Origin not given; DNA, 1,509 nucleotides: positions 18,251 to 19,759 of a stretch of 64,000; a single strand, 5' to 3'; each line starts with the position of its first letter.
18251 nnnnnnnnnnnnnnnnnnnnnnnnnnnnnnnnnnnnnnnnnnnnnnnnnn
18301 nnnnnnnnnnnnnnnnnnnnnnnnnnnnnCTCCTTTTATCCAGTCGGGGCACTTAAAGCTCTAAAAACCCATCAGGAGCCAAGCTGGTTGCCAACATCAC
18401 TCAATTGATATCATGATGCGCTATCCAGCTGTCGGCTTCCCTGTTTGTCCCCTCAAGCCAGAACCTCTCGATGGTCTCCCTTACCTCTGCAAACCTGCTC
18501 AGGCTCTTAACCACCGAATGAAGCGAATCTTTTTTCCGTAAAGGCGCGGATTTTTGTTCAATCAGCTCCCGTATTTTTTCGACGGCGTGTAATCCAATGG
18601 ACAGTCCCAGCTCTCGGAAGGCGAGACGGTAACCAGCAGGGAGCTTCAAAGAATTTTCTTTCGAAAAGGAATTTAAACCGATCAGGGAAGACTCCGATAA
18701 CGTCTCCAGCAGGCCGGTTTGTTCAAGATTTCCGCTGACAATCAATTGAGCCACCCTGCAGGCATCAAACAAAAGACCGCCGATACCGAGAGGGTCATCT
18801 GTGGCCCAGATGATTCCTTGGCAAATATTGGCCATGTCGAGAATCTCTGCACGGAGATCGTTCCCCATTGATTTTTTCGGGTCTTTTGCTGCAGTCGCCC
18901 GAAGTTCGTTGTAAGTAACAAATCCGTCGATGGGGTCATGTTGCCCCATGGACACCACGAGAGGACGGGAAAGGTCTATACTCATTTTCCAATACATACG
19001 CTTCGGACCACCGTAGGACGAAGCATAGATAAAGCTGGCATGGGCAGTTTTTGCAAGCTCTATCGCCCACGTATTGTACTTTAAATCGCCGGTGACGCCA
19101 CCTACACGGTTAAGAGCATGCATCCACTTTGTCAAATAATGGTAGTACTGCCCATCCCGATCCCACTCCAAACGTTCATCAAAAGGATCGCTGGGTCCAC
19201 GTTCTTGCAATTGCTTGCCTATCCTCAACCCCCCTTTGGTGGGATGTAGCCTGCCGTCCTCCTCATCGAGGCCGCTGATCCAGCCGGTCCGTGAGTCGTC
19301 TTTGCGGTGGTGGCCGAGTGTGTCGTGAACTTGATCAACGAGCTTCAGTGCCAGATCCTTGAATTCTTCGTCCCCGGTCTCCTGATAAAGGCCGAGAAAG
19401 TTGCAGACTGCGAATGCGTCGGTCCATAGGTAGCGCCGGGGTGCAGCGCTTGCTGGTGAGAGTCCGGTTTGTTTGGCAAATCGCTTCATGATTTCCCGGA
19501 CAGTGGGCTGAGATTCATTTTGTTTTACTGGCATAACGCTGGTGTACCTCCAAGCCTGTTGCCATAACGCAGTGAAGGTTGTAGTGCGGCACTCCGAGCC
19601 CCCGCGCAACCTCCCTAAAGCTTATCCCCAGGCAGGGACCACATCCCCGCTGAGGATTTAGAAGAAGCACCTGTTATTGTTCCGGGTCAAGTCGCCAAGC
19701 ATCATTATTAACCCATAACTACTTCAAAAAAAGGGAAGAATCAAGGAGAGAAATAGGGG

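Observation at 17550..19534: Convergent two-gene operon of unknowns (402-aa protein plus HExxH-motif protein) facing the helicase-nuclease pair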

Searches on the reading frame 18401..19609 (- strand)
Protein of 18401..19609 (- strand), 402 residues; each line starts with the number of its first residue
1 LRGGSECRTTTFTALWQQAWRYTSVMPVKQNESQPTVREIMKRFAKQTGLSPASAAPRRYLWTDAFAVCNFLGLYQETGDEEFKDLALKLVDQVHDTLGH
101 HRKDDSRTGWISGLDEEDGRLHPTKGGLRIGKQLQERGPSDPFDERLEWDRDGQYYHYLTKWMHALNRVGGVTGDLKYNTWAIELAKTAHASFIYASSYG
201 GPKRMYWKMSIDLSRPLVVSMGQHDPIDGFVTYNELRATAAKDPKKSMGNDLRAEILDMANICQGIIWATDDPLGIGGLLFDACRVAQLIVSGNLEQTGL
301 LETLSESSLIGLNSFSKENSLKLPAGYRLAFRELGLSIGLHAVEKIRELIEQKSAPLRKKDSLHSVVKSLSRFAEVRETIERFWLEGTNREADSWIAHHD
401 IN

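Call 3: search_protein_families(library=pfam, proteins=[window:18401-19609:-], max_evalue=0.01)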
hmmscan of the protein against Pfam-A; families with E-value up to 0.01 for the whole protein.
window:18401-19609:- (402 aa): 0 families

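Call 4: search_protein_families(library=ncbifam, proteins=[window:18401-19609:-], max_evalue=0.01)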
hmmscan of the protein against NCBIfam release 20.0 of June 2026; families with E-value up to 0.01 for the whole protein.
window:18401-19609:- (402 aa): 0 families

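Call 5: search_protein_families(library=padloc, proteins=[window:18401-19609:-], max_evalue=0.1)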
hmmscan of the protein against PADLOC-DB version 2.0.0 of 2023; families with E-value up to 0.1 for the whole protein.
window:18401-19609:- (402 aa): 0 families

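Call 6: search_protein_families(library=phrogs, proteins=[window:18401-19609:-], max_evalue=0.1)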
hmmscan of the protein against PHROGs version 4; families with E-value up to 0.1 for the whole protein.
window:18401-19609:- (402 aa): 0 families

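Call 7: search_solved_structures(query=window:18401-19609:-, max_evalue=10)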
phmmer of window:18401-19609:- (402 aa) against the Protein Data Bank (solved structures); distinct sequences matched with E-value up to 10: 5.
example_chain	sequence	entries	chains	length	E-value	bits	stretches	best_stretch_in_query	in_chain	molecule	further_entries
7d5g_A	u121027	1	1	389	0.044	16.1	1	59-106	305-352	Cellobiose 2-epimerase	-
8wbu_A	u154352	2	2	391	0.044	16.1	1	59-106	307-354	Cellobiose 2-epimerase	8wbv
4z4j_A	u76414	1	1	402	0.047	16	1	59-106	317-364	Cellobiose 2-epimerase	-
3vw5_A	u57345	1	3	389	0.09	15.1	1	58-96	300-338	Cellobiose 2-epimerase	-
4z4l_A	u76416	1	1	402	0.17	14.2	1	59-106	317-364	Cellobiose 2-epimerase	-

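Call 9: find_homologous_proteins(query=window:18401-19609:-)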
Query window:18401-19609:- (402 aa): 8000 proteins with E <= 0.001 among 8000 candidates; the best 120 are listed.
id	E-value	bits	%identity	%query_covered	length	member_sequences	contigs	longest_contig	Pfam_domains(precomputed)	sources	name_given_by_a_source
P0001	1.2e-245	833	100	90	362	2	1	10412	-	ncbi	-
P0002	5.2e-224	762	88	94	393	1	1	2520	-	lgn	-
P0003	1.9e-222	757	88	94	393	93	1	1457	-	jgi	jgi:hypothetical protein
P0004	1.5e-217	741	85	94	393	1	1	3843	-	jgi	jgi:hypothetical protein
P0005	3.3e-217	739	86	94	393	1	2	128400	-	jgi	jgi:hypothetical protein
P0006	3.9e-215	733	85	94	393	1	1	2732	-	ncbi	-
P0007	1.7e-213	727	85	93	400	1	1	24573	-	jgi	jgi:hypothetical protein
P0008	2.1e-213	727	86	92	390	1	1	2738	-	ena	-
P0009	3.8e-213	726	83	94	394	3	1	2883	-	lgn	-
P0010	2.9e-212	723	87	90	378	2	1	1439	-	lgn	-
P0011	7.6e-212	722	84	94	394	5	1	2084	-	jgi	jgi:hypothetical protein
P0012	8.4e-212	722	84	94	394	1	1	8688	-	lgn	-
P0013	1.3e-211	721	84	94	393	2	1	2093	-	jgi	-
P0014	1.4e-211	721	86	91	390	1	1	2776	-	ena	-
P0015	1.7e-211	721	88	90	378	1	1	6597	-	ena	-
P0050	3.1e-201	687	81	95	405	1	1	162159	-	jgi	jgi:hypothetical protein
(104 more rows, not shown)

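Call 24: find_encoding_contigs(protein=P0005, flank=10000, max_places=3)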
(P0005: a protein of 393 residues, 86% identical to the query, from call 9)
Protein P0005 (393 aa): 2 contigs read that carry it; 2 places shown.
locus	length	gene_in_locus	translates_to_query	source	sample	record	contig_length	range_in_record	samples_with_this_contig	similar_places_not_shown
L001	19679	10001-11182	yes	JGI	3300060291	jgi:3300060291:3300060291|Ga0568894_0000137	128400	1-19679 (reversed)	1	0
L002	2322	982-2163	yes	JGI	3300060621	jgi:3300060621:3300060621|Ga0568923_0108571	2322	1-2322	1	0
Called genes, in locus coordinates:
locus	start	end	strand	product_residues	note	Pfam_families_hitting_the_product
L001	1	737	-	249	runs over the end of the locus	PF13476:AAA_23 (weak), PF13555:AAA_29 (faint), PF00005:ABC_tran, PF13304:AAA_21 (weak)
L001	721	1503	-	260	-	PF13476:AAA_23 (weak), PF13175:AAA_15 (weak), PF00005:ABC_tran, PF13555:AAA_29 (weak), PF13304:AAA_21 (faint), PF12399:BCA_ABC_TP_C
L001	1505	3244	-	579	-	PF00501:AMP-binding, PF13193:AMP-binding_C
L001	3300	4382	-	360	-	PF02653:BPD_transp_2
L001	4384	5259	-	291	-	PF02653:BPD_transp_2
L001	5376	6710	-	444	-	PF13458:Peripla_BP_6, PF13433:Peripla_BP_5 (faint)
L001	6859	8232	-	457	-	PF00440:TetR_N, PF17932:TetR_C_24 (weak), PF00106:adh_short, PF13561:adh_short_C2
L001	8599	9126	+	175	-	-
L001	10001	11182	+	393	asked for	-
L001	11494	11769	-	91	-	PF01541:GIY-YIG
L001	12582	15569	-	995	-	PF04851:ResIII, PF00270:DEAD (faint), PF18766:SWI2_SNF2 (weak), PF27151:YagJ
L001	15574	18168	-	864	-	PF01555:N6_N4_Mtase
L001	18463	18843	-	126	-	PF18480:DUF5615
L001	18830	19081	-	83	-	PF04255:DUF433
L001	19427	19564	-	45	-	-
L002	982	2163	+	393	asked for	-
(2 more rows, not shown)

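Call 25: find_encoding_contigs(protein=P0050, flank=10000, max_places=3)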
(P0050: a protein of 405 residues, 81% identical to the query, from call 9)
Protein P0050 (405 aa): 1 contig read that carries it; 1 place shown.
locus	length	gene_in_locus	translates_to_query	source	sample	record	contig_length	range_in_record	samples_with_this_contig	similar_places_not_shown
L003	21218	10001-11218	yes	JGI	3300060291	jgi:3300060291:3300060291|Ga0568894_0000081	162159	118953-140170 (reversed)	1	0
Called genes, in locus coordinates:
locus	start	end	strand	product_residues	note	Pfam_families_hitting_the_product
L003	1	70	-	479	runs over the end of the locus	PF13167:GTP-bdg_N, PF16360:GTP-bdg_M, PF01926:MMR_HSR1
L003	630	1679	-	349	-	PF01137:RTC, PF05189:RTC_insert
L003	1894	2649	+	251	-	PF23023:Anti-Pycsar_Apyc1, PF00753:Lactamase_B (weak), PF12706:Lactamase_B_2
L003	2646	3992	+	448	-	PF25145:NfeD1b_N, PF24961:NfeD_membrane, PF01957:NfeD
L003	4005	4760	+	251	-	PF01145:Band_7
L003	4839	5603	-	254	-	PF00588:SpoU_methylase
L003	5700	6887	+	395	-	PF00155:Aminotran_1_2, PF01041:DegT_DnrJ_EryC1, PF01212:Beta_elim_lyase (faint)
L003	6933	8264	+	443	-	PF03446:NAD_binding_2, PF03721:UDPG_MGDP_dh_N, PF00984:UDPG_MGDP_dh, PF03720:UDPG_MGDP_dh_C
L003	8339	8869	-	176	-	PF09695:YtfJ_HI0045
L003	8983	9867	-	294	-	PF09754:PAC2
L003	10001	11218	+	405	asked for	-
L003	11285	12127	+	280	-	-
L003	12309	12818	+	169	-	PF11684:DUF3280 (weak)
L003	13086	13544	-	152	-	-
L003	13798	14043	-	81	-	-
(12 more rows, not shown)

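Call 30: find_related_loci(query=A2, collection=genome_contigs, flank=6000)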
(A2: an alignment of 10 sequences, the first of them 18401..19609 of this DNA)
Query A2 (402 aa) in genome_contigs; peptide patterns used: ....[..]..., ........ (x = any residue, [..] = any of these).
599 stretches matched a pattern (row limit reached: there are more); 589 encode a relative of the query (tblastn E <= 1e-3); the best 80 are kept; 80 distinct loci.
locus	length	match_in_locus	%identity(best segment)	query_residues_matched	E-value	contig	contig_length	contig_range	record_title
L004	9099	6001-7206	86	1-402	0e+0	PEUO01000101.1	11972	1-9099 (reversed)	MAG: Deltaproteobacteria bacterium CG03_land_8_20_14_0_80_45_14 CG03_land_8_20_14_0.80_scaffold_2793_c, whole genome sho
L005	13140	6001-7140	79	23-402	0e+0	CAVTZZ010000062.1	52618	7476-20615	MAG: uncultured delta proteobacterium isolate MFD04408.bin.2.108 genome assembly, contig: contig_60252, whole genome sho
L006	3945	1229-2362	75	25-402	0e+0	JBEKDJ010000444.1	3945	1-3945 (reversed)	MAG: Thermodesulfobacteriota bacterium isolate SPRUCE 180 SPRUCE_180_444, whole genome shotgun sequence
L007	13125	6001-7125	76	28-402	0e+0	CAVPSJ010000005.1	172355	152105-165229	MAG: uncultured delta proteobacterium isolate MFD10007.bin.2.36 genome assembly, contig: contig_21878, whole genome shot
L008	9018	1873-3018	67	21-402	2e-172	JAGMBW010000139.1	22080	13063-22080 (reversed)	MAG: Desulfobacterales bacterium isolate RS_16_34 ZL425.bin.34.fa_139, whole genome shotgun sequence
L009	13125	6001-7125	67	28-402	5e-170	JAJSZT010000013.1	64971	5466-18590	MAG: Deltaproteobacteria bacterium isolate CR9063A Ga0402054_018, whole genome shotgun sequence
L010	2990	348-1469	67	28-402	9e-180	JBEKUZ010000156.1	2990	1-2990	MAG: Thermodesulfobacteriota bacterium isolate SPRUCE 593 SPRUCE_593_156, whole genome shotgun sequence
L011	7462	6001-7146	66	21-402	9e-170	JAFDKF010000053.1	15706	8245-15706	MAG: Deltaproteobacteria bacterium isolate Meg22_46_Bin_1 Meg22_46_Bin_1_scaffold_5930, whole genome shotgun sequence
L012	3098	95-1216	67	28-402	1e-178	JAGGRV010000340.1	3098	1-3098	MAG: Deltaproteobacteria bacterium isolate AUK005 PB_MANV_005_c_000000000764, whole genome shotgun sequence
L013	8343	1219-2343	66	28-402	5e-168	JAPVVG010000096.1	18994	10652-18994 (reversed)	MAG: Desulfobacteraceae bacterium isolate SB_S3_bin18 SB_S3_bin18_000000000096, whole genome shotgun sequence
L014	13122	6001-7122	67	28-402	8e-168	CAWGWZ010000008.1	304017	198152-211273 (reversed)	MAG: uncultured delta proteobacterium isolate MFD04408.bin.3.38 genome assembly, contig: contig_14456, whole genome shot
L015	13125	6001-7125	66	28-402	2e-167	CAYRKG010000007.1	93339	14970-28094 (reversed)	MAG TPA_asm: uncultured Spirochaetota bacterium isolate SRP323688_co1_269 genome assembly, contig: NODE_473_length_93339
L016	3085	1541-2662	65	28-402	2e-176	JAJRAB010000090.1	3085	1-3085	MAG: Candidatus Methanomethylicus sp. isolate OWC_0001 OWC_0001_k121_62119828, whole genome shotgun sequence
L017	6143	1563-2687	66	28-402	1e-167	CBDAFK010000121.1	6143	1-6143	MAG: uncultured Desulfobacterales bacterium isolate MAG_109 genome assembly, contig: k141_254418, whole genome shotgun s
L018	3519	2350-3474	66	28-402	5e-174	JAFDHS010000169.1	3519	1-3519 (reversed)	MAG: Deltaproteobacteria bacterium isolate Meg22_1214_Bin_289 Meg22_1214_Bin_289_scaffold_111498, whole genome shotgun s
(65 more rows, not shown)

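Call 38: search_protein_representatives(protein=P0005)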
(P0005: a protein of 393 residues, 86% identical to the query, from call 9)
Query: 393 residues. Proteins with E-value up to 0.001 (for the whole library): 1855; up to 1e-10: 1204; up to 1e-30: 498. The best 150 are listed.
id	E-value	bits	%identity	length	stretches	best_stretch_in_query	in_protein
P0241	2.0e-148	511.0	60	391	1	11-392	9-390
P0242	3.9e-130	450.8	54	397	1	7-392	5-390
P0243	5.4e-123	427.3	84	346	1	31-246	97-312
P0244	3.4e-120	418.1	50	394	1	12-393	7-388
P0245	7.6e-120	417.0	52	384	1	11-393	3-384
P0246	1.6e-119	415.9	54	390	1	11-391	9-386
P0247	1.8e-118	412.4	53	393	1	8-391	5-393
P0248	1.9e-115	402.5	54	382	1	13-392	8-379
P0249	6.8e-114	397.4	49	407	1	6-392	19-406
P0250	2.9e-113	395.3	50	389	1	7-392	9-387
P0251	1.7e-112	392.7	49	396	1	11-391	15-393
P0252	8.6e-112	390.5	52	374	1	12-388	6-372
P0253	1.3e-111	389.8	50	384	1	15-392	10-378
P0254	4.5e-111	388.1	50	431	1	13-390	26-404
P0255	6.5e-111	387.6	51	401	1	8-393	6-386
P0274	3.0e-104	365.6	48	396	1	13-393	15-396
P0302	3.7e-93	329.1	44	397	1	9-391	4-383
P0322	1.1e-87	311.0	43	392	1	13-390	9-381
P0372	1.4e-75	271.2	43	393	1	13-386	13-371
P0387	7.0e-71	255.8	41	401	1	3-393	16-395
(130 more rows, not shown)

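Call 42: search_solved_structures(query=A5, max_evalue=10, show_alignments=2)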
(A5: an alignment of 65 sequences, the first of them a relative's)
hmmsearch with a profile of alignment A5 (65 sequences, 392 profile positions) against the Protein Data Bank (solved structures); distinct sequences matched with E-value up to 10: 1.
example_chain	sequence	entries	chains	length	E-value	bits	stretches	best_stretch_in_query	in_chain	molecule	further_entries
3vw5_A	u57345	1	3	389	0.2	14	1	26-69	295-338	Cellobiose 2-epimerase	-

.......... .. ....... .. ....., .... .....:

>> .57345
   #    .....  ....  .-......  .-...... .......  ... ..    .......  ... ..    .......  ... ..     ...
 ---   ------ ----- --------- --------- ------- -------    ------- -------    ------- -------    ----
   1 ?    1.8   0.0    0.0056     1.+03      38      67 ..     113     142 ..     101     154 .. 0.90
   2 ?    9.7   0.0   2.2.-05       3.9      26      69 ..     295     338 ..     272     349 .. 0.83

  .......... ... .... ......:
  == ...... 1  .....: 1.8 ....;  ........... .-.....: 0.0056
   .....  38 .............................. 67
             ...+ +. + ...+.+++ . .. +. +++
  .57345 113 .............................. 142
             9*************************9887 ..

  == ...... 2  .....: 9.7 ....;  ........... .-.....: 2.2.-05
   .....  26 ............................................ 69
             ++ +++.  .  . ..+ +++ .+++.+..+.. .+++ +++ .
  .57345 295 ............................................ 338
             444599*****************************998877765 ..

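Call 51: predict_structure(alignment_id=A5)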
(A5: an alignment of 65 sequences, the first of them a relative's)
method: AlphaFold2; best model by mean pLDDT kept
length: 393 residues; sequences in the alignment: 65
mean_pLDDT: 96.1   pTM: 0.95
mean pLDDT of the five models: 96.1, 96.0, 96.0, 95.7, 95.1
residues with pLDDT >= 90: 370; 70-90: 18; 50-70: 2; < 50: 3
segments of 3 or more residues with pLDDT < 50: 1-3
pLDDT, mean of each block of 10 residues (from residue 1): 69 98 98 98 99 97 99 97 97 98 97 93 95 99 98 98 98 94 97 95 99 95 93 97 98 99 97 96 98 97 98 98 90 89 97 98 98 98 98 97
secondary structure, 60 per line:
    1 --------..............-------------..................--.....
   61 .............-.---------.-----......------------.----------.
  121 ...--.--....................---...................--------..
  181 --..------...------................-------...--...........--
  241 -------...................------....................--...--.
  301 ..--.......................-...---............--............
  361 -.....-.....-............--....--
elements in order: H9-22 H36-53 H56-73 H91-96 H120-123 H131-148 H152-168 E191-193 H200-215 H228-238 H248-266 H273-292 H305-327 H335-346 H349-360 H362-366 H368-372 H374-385 H388-391

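Call 63: search_protein_families(library=pfam, alignment_id=A5, max_evalue=1)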
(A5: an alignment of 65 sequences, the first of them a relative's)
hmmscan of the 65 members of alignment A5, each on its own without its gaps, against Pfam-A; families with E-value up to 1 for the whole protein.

A. member 1, P0005 (393 aa): 1 family
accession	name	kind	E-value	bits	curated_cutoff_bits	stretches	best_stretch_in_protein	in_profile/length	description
PF23737.1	HTH_71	-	0.016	15.6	27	1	50-84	16-50/50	HTH 3-helical bundle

B. families by the number of members that match (of 65 scanned): 19 families
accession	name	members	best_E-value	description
PF07221.17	GlcNAc_2-epim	12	0.00044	N-acylglucosamine 2-epimerase (GlcNAc 2-epimerase)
PF07944.18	Beta-AFase-like_GH127_cat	12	0.00047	Beta-L-arabinofuranosidase, GH127 catalytic domain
PF23737.1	HTH_71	5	0.016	HTH 3-helical bundle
PF03663.20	Glyco_hydro_76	2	0.002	Glycosyl hydrolase family 76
PF19333.4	FAXC_N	2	0.0084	Failed axon connections homolog N-terminus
PF07470.19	Glyco_hydro_88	2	0.011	Glycosyl Hydrolase Family 88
PF06917.19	Pectate_lyase_2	1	0.012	Periplasmic pectate lyase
PF05235.19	CHAD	1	0.026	CHAD domain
PF05147.19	LANC_like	1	0.031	Lanthionine synthetase C-like protein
PF17801.7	Melibiase_C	1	0.045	Alpha galactosidase C-terminal beta sandwich domain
PF22999.2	LTN1_E3_ligase_6th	1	0.064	LTN1 family HEAT repeat region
PF20147.5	Crinkler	1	0.066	Crinkler effector protein N-terminal domain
PF11621.13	Sbi-IV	1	0.076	C3 binding domain 4 of IgG-bind protein SBI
PF21534.2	Rost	1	0.086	Protein rolling stone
PF10003.15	DUF2244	1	0.16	Integral membrane protein (DUF2244)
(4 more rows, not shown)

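Call 74: find_related_loci(query=A5, collection=viral_contigs, flank=5000)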
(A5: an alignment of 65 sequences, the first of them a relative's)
Query A5 (393 aa) in viral_contigs; peptide patterns used: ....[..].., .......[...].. (x = any residue, [..] = any of these).
32 stretches matched a pattern, but none encodes a relative of the query by tblastn (E <= 1e-3).
